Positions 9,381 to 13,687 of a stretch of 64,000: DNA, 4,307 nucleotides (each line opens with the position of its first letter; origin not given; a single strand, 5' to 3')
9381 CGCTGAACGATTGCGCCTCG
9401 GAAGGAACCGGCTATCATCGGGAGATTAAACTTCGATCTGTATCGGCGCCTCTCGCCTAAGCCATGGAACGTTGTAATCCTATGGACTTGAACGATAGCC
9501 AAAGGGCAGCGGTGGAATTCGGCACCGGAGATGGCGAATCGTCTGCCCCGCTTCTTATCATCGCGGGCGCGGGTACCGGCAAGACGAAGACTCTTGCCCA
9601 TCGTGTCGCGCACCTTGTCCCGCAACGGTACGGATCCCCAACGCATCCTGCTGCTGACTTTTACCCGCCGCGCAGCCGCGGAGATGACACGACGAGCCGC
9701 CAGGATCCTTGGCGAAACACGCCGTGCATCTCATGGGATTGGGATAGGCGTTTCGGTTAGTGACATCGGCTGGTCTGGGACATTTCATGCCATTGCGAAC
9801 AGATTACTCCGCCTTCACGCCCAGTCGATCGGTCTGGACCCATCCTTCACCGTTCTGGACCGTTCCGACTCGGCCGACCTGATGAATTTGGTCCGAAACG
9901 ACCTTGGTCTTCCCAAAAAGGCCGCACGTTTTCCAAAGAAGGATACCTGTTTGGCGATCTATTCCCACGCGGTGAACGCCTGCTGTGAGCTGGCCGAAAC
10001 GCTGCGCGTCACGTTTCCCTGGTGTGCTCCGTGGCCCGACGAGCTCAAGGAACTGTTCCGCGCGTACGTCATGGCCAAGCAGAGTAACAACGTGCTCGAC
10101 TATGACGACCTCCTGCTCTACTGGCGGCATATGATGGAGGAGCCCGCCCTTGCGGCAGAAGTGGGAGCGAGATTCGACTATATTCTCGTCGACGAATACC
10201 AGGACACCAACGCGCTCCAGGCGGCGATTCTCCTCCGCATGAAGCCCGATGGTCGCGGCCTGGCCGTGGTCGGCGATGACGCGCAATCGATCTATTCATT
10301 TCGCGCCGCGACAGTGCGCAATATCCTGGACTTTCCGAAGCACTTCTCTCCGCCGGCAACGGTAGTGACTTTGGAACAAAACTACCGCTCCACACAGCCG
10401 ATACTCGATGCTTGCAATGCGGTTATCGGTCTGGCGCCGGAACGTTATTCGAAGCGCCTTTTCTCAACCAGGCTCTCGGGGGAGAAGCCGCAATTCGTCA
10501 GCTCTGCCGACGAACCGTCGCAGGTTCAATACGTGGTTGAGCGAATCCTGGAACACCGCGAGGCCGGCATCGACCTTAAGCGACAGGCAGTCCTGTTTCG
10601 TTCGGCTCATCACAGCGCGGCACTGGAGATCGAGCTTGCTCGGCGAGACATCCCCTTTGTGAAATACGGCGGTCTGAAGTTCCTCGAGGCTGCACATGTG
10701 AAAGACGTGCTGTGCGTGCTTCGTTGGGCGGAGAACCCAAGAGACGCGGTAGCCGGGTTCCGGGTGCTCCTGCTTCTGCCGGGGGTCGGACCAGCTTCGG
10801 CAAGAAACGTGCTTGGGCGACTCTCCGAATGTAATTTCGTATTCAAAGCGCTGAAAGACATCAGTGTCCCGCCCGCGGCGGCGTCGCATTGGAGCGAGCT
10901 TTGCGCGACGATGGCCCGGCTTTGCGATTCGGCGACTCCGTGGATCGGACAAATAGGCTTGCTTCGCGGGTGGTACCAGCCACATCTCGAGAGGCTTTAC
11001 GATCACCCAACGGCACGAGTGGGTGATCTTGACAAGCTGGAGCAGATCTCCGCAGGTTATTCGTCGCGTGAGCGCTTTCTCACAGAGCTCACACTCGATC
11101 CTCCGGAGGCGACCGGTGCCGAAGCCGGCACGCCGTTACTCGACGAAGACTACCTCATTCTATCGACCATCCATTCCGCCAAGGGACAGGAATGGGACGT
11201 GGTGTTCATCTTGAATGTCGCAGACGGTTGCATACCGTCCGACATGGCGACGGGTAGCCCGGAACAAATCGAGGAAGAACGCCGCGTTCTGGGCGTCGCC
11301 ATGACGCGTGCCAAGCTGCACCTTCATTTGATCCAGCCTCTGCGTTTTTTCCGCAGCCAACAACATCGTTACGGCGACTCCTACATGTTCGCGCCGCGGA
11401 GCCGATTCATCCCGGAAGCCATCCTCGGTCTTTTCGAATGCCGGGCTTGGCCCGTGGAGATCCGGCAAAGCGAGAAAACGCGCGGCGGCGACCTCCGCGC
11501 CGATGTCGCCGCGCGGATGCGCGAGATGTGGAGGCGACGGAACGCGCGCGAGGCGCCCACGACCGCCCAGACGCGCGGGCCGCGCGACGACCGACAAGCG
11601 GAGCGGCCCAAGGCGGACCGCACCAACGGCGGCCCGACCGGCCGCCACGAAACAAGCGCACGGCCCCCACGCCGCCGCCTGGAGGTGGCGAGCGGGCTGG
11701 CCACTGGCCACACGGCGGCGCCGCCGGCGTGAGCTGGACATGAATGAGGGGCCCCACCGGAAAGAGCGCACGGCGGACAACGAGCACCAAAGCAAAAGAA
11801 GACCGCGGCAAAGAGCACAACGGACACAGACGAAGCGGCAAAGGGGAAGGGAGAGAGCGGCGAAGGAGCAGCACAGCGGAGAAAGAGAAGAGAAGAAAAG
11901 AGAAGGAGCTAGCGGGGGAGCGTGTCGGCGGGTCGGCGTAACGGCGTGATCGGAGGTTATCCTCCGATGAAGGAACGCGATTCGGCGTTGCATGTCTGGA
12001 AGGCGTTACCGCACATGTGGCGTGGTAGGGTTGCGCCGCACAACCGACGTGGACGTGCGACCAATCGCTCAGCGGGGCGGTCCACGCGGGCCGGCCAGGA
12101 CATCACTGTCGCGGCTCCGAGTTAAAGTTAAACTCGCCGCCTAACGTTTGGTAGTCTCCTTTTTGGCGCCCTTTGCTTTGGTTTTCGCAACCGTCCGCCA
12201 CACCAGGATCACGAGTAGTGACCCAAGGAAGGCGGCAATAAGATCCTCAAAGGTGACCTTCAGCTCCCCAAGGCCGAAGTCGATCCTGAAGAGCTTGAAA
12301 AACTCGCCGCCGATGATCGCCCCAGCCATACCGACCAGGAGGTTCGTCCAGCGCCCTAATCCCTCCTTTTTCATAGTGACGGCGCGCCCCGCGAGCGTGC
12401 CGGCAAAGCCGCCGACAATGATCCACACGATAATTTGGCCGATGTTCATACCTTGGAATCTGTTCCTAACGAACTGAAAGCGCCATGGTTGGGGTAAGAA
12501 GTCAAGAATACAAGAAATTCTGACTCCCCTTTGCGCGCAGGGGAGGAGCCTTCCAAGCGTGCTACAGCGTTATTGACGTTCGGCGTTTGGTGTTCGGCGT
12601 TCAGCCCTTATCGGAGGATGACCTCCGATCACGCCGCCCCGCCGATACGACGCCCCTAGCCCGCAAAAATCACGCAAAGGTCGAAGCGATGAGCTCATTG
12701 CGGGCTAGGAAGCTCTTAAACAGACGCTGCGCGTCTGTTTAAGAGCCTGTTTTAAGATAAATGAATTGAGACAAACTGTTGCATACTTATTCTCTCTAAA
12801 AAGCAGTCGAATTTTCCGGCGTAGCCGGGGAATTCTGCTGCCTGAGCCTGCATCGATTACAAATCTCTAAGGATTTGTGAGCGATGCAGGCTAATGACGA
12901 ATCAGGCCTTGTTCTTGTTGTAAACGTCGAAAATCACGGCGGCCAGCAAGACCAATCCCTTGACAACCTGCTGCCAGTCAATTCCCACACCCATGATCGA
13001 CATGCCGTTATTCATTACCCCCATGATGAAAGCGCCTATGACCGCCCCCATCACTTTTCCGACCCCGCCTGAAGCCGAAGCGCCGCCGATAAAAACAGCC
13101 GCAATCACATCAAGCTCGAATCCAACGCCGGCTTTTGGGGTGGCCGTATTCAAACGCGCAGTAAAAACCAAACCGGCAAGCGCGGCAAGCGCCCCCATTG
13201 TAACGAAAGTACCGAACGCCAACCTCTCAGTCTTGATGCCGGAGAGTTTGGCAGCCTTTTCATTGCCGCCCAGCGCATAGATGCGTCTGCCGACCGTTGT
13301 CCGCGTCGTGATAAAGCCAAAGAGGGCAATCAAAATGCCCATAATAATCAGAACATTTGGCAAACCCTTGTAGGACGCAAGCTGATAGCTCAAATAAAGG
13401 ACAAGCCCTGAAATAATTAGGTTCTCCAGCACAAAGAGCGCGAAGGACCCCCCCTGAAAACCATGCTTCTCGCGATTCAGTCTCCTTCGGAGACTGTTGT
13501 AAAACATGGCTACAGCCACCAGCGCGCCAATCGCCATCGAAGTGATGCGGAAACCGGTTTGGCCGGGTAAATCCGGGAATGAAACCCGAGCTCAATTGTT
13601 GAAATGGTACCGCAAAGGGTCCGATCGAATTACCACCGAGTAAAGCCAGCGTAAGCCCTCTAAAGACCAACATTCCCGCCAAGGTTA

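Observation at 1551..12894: Two inverted copies of a 245-bp multi-hairpin TIR element bracket a 10.9-kb segment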

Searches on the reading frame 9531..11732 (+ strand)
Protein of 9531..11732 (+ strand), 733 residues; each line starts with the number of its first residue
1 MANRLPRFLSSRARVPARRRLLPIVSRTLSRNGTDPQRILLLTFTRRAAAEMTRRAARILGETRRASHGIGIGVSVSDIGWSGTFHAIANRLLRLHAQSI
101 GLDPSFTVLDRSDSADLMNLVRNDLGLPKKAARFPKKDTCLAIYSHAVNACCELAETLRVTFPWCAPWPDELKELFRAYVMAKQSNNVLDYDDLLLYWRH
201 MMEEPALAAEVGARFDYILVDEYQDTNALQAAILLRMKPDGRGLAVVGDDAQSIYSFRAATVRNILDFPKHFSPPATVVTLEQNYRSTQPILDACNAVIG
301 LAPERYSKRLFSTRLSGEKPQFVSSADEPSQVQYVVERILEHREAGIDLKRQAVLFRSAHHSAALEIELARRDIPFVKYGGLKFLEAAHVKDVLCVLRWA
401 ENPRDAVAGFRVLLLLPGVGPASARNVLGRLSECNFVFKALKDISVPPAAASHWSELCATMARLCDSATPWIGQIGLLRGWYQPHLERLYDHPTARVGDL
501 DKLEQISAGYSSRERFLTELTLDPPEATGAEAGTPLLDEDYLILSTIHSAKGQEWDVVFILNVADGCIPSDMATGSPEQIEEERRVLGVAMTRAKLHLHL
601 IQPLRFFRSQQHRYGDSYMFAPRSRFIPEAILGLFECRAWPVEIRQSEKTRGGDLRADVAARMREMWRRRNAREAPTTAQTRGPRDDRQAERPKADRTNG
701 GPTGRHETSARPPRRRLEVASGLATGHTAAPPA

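Call 14: search_protein_families(library=pfam, proteins=[window:9531-11732:+])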
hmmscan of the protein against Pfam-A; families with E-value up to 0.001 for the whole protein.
window:9531-11732:+ (733 aa): 5 families
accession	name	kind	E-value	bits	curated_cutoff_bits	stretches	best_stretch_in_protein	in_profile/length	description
PF00580.27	UvrD-helicase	-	1.8e-47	162.8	23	1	26-272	35-270/271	UvrD/REP helicase N-terminal domain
PF13361.12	UvrD_C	-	5.9e-45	154.6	25.6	2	279-430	1-153/350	UvrD-like helicase C-terminal domain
PF13245.12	AAA_19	-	2.1e-11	44.6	25.1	1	27-258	33-134/134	AAA domain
PF13538.12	UvrD_C_2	-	1.2e-08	35.1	27.4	1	544-601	4-52/52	UvrD-like helicase C-terminal domain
PF01443.25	Viral_helicase1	-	0.00017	21.9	21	0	213-275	58-118/228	Viral superfamily 1 RNA helicase core domain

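Call 30: find_homologous_proteins(query=window:9531-11732:+, max_evalue=1e-50)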
Query window:9531-11732:+ (733 aa): 8000 proteins with E <= 1e-50 among 8000 candidates; the best 120 are listed.
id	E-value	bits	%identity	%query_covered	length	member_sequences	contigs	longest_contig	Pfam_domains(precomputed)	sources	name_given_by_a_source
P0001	0.0e+0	1329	90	87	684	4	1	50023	PF13538.13,PF01443.25,PF13604.13,PF13361.13,PF13245.13,PF00580.28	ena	-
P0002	0.0e+0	1301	88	87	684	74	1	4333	PF13538.13,PF13604.13,PF13361.13,PF13245.13,PF00580.28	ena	-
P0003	0.0e+0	1278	86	87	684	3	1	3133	PF13538.13,PF13604.13,PF13361.13,PF13245.13,PF00580.28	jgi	jgi:DNA helicase II / ATP-dependent DNA helicase PcrA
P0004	0.0e+0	1251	85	87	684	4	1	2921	PF13538.13,PF13604.13,PF13361.13,PF13245.13,PF00580.28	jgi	jgi:DNA helicase II / ATP-dependent DNA helicase PcrA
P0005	0.0e+0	1243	84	87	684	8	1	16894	PF13538.13,PF13604.13,PF13361.13,PF13245.13,PF00580.28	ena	-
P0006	0.0e+0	1240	84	87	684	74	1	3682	PF13538.13,PF13361.13,PF13245.13,PF00580.28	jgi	jgi:DNA helicase II / ATP-dependent DNA helicase PcrA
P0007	0.0e+0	1240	85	87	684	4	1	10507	PF13538.13,PF13604.13,PF13361.13,PF13245.13,PF00580.28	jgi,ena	jgi:DNA helicase-2/ATP-dependent DNA helicase PcrA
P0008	0.0e+0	1236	83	87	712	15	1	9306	PF13538.13,PF13604.13,PF13361.13,PF13245.13,PF00580.28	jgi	jgi:DNA helicase-2/ATP-dependent DNA helicase PcrA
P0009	0.0e+0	1234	84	87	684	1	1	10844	PF13538.13,PF13604.13,PF13361.13,PF13245.13,PF00580.28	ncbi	-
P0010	0.0e+0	1227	83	87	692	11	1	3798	PF13538.13,PF13604.13,PF13361.13,PF13245.13,PF00580.28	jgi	jgi:DNA helicase-2/ATP-dependent DNA helicase PcrA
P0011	0.0e+0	1226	83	87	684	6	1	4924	PF13538.13,PF13604.13,PF13361.13,PF13245.13,PF00580.28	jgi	jgi:DNA helicase-2/ATP-dependent DNA helicase PcrA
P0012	0.0e+0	1223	83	87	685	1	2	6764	PF13538.13,PF13604.13,PF13361.13,PF13245.13,PF00580.28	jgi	jgi:DNA helicase II / ATP-dependent DNA helicase PcrA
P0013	0.0e+0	1220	83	87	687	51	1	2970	PF13538.13,PF13604.13,PF13361.13,PF13245.13,PF00580.28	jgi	jgi:DNA helicase-2/ATP-dependent DNA helicase PcrA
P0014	0.0e+0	1215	82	87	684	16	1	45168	PF13538.13,PF13604.13,PF13361.13,PF13245.13,PF00580.28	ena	-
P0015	0.0e+0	1211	83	87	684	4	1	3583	PF13538.13,PF13604.13,PF13361.13,PF13245.13,PF00580.28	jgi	jgi:ATP-dependent DNA helicase UvrD/PcrA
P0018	0.0e+0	1209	82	87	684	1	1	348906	PF13538.13,PF13604.13,PF13361.13,PF13245.13,PF00580.28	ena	-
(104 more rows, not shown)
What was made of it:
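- Tried and rejected: The best UvrD relative is 90% identical (call 30).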

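Call 31: find_encoding_contigs(protein=P0001, flank=10000, max_places=3)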
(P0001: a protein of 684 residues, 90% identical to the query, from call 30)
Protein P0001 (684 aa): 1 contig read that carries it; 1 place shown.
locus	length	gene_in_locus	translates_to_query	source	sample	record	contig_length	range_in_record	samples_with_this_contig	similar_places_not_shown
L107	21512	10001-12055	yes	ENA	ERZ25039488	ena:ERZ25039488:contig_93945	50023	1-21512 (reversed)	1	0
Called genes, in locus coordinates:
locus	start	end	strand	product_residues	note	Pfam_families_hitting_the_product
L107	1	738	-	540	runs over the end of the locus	-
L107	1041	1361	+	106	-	-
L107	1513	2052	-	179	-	PF00872:Transposase_mut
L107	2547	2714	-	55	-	-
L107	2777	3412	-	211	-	PF00072:Response_reg, PF00196:GerE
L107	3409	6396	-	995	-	PF00989:PAS (weak), PF08448:PAS_4 (weak), PF13426:PAS_9, PF00989:PAS (weak), PF01590:GAF, PF13426:PAS_9, PF00512:HisKA, PF02518:HATPase_c, +3 more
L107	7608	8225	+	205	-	-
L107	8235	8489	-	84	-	PF04226:Transgly_assoc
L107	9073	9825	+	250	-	PF03358:FMN_red (weak)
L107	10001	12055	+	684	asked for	PF00580:UvrD-helicase, PF13245:AAA_19, PF13604:AAA_30 (faint), PF01443:Viral_helicase1 (faint), PF13361:UvrD_C, PF13538:UvrD_C_2 (weak)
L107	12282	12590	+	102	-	PF04226:Transgly_assoc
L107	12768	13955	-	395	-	PF02653:BPD_transp_2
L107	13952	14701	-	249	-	PF00005:ABC_tran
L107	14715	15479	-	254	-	PF09818:ABC_ATPase (faint), PF00005:ABC_tran, PF13304:AAA_21 (faint)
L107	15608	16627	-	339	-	PF13407:Peripla_BP_4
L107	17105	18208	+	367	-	PF00356:LacI, PF00532:Peripla_BP_1, PF13407:Peripla_BP_4, PF13377:Peripla_BP_3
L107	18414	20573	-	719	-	PF17804:TSP_NTD, PF00595:PDZ, PF17820:PDZ_6 (weak), PF03572:Peptidase_S41, PF11818:DUF3340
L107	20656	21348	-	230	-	PF01346:FKBP_N, PF00254:FKBP_C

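Call 32: find_encoding_contigs(protein=P0014, flank=10000, max_places=3)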
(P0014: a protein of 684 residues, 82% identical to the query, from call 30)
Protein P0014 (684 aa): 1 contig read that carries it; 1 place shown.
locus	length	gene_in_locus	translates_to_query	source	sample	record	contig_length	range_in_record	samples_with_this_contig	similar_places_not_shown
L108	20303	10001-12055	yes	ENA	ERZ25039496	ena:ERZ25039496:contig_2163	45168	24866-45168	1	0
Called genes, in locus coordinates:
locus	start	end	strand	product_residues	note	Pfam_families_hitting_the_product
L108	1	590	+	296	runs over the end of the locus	PF01051:Rep3_N, PF21205:Rep3_C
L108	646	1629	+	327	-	PF00589:Phage_integrase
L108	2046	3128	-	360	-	PF00248:Aldo_ket_red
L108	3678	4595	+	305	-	-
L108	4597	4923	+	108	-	-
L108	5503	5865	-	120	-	PF00571:CBS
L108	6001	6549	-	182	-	-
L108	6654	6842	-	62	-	-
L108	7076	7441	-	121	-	PF01797:Y1_Tnp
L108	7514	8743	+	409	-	PF12323:HTH_OrfB_IS605, PF01385:OrfB_IS605, PF07282:Cas12f1-like_TNB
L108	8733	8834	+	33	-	-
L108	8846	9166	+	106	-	-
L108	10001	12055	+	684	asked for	PF00580:UvrD-helicase, PF13245:AAA_19, PF13604:AAA_30 (faint), PF13361:UvrD_C, PF13538:UvrD_C_2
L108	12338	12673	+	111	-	-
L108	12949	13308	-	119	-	-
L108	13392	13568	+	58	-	-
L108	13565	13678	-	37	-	-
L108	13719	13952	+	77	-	-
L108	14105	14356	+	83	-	PF02653:BPD_transp_2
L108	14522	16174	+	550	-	PF01547:SBP_bac_1 (weak), PF13416:SBP_bac_8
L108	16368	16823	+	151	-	-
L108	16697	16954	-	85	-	-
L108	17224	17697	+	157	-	PF12694:cpYpsA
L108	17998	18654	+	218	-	PF13289:SIR2_2 (weak)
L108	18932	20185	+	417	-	PF24883:NPHP3_N (faint), PF05729:NACHT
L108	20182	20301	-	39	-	?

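Call 52: find_encoding_contigs(protein=P0005, flank=10000, max_places=2)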
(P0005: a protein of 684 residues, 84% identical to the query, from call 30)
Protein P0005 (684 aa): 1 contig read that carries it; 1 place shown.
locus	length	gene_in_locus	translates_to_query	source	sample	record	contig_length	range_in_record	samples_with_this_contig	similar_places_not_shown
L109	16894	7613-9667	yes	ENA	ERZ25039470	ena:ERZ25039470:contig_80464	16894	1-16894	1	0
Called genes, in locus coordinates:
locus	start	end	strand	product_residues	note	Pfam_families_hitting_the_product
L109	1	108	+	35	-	?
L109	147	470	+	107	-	PF00069:Pkinase, PF07714:PK_Tyr_Ser-Thr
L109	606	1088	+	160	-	PF00069:Pkinase, PF07714:PK_Tyr_Ser-Thr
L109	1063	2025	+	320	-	PF07719:TPR_2 (faint), PF13428:TPR_14 (faint), PF14559:TPR_19 (faint), PF00515:TPR_1 (faint), PF13414:TPR_11 (faint), PF13431:TPR_17 (faint)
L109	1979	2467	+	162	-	PF12895:ANAPC3 (weak), PF13414:TPR_11, PF13424:TPR_12 (weak), PF13432:TPR_16 (weak), PF14559:TPR_19, PF21033:RMD1-3 (weak), PF13431:TPR_17 (weak), PF23914:TPR_CcmH_CycH (weak), +8 more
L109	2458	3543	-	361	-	PF00881:Nitroreductase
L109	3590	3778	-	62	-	-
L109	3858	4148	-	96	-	-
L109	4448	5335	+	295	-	PF02481:DNA_processg_A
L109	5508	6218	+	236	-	PF13361:UvrD_C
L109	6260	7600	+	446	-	PF05977:MFS_3, PF07690:MFS_1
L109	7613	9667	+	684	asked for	PF00580:UvrD-helicase, PF13245:AAA_19, PF13604:AAA_30 (faint), PF13361:UvrD_C, PF13538:UvrD_C_2 (weak)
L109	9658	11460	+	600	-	PF05977:MFS_3, PF07690:MFS_1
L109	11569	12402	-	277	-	PF00528:BPD_transp_1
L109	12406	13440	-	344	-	PF00528:BPD_transp_1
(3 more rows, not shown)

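Call 53: find_encoding_contigs(protein=P0009, flank=10000, max_places=2)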
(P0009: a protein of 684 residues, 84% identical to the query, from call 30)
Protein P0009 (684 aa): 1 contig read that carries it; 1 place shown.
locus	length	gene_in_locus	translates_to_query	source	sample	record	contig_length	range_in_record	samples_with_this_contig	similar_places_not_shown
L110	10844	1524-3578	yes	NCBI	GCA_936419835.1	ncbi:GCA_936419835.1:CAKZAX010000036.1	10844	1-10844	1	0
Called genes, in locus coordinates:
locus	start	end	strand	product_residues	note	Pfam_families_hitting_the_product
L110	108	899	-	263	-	PF02735:Ku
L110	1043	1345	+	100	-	-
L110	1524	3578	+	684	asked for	PF00580:UvrD-helicase, PF13245:AAA_19, PF13604:AAA_30 (faint), PF13361:UvrD_C, PF13538:UvrD_C_2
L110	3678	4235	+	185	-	-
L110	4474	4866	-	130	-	PF00072:Response_reg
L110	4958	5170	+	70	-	-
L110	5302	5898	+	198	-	PF00561:Abhydrolase_1 (weak), PF12146:Hydrolase_4 (faint), PF12697:Abhydrolase_6 (weak), PF20408:Abhydrolase_11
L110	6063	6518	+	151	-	PF00210:Ferritin, PF02915:Rubrerythrin (weak)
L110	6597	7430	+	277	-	PF02151:UVR (weak)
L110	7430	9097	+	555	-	PF00496:SBP_bac_5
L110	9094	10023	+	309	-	PF19300:BPD_transp_1_N (weak), PF00528:BPD_transp_1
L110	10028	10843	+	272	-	?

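Call 54: find_encoding_contigs(protein=P0018, flank=10000, max_places=2)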
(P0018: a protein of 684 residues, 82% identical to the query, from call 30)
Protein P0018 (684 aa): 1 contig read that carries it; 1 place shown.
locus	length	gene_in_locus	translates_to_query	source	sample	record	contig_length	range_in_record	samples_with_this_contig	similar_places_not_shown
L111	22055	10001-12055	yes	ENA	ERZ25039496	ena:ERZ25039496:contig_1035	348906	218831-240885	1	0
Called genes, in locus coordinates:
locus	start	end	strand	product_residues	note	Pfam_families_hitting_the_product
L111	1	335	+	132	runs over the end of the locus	-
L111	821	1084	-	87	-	-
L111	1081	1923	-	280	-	-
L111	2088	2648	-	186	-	-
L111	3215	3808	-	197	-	-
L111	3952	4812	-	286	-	PF00106:adh_short, PF01370:Epimerase (weak), PF08659:KR, PF13460:NAD_binding_10 (weak), PF13561:adh_short_C2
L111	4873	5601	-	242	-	-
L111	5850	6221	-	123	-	-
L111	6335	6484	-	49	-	-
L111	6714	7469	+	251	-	PF00106:adh_short, PF23441:SDR (weak), PF01370:Epimerase (weak), PF08659:KR, PF13561:adh_short_C2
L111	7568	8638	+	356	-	PF14224:DUF4331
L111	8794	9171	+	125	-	-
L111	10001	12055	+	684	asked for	PF00580:UvrD-helicase, PF13245:AAA_19, PF13604:AAA_30 (faint), PF13361:UvrD_C, PF13538:UvrD_C_2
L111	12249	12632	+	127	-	-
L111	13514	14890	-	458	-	PF11638:DnaA_N, PF13173:AAA_14 (faint), PF00308:Bac_DnaA, PF01695:IstB_IS21, PF00004:AAA (weak), PF13401:AAA_22 (faint), PF08299:Bac_DnaA_C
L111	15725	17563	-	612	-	PF21185:RecD_N, PF00580:UvrD-helicase (weak), PF13086:AAA_11 (faint), PF13245:AAA_19, PF13604:AAA_30, PF05127:NAT10_TcmA_helicase, PF18335:SH3_13, PF13538:UvrD_C_2, +2 more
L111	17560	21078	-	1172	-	PF00580:UvrD-helicase, PF13245:AAA_19, PF13361:UvrD_C, PF13538:UvrD_C_2 (weak)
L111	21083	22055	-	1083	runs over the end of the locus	PF04257:RecC_N, PF27451:RecC_4th, PF17946:RecC_C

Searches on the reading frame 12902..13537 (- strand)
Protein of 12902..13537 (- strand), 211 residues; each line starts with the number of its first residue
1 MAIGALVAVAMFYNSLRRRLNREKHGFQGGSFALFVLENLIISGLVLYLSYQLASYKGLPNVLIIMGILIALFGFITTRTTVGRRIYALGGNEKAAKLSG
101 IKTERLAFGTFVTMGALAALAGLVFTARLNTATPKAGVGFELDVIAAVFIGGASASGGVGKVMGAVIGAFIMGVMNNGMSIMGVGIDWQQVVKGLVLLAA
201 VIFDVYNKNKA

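Call 15: search_protein_families(library=pfam, proteins=[window:12902-13537:-])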
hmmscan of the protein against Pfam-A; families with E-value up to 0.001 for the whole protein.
window:12902-13537:- (211 aa): 1 family
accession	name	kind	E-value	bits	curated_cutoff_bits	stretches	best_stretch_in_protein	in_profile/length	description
PF02653.21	BPD_transp_2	-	5e-30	105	26.8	1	6-201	92-269/269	Branched-chain amino acid transport system / permease component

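Call 64: find_related_loci(query=window:12902-13537:-, collection=metagenome_contigs, flank=6000)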
Query window:12902-13537:- (211 aa) in metagenome_contigs; peptide patterns used: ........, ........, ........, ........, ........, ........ (x = any residue, [..] = any of these).
600 stretches matched a pattern (row limit reached: there are more); 539 encode a relative of the query (tblastn E <= 1e-3); the best 80 are kept; 80 distinct loci.
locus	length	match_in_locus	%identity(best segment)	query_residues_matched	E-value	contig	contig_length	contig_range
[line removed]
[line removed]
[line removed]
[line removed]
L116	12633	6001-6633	69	1-211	2e-95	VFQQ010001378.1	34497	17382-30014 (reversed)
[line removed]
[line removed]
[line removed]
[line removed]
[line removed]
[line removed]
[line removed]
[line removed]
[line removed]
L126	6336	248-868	71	1-207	2e-92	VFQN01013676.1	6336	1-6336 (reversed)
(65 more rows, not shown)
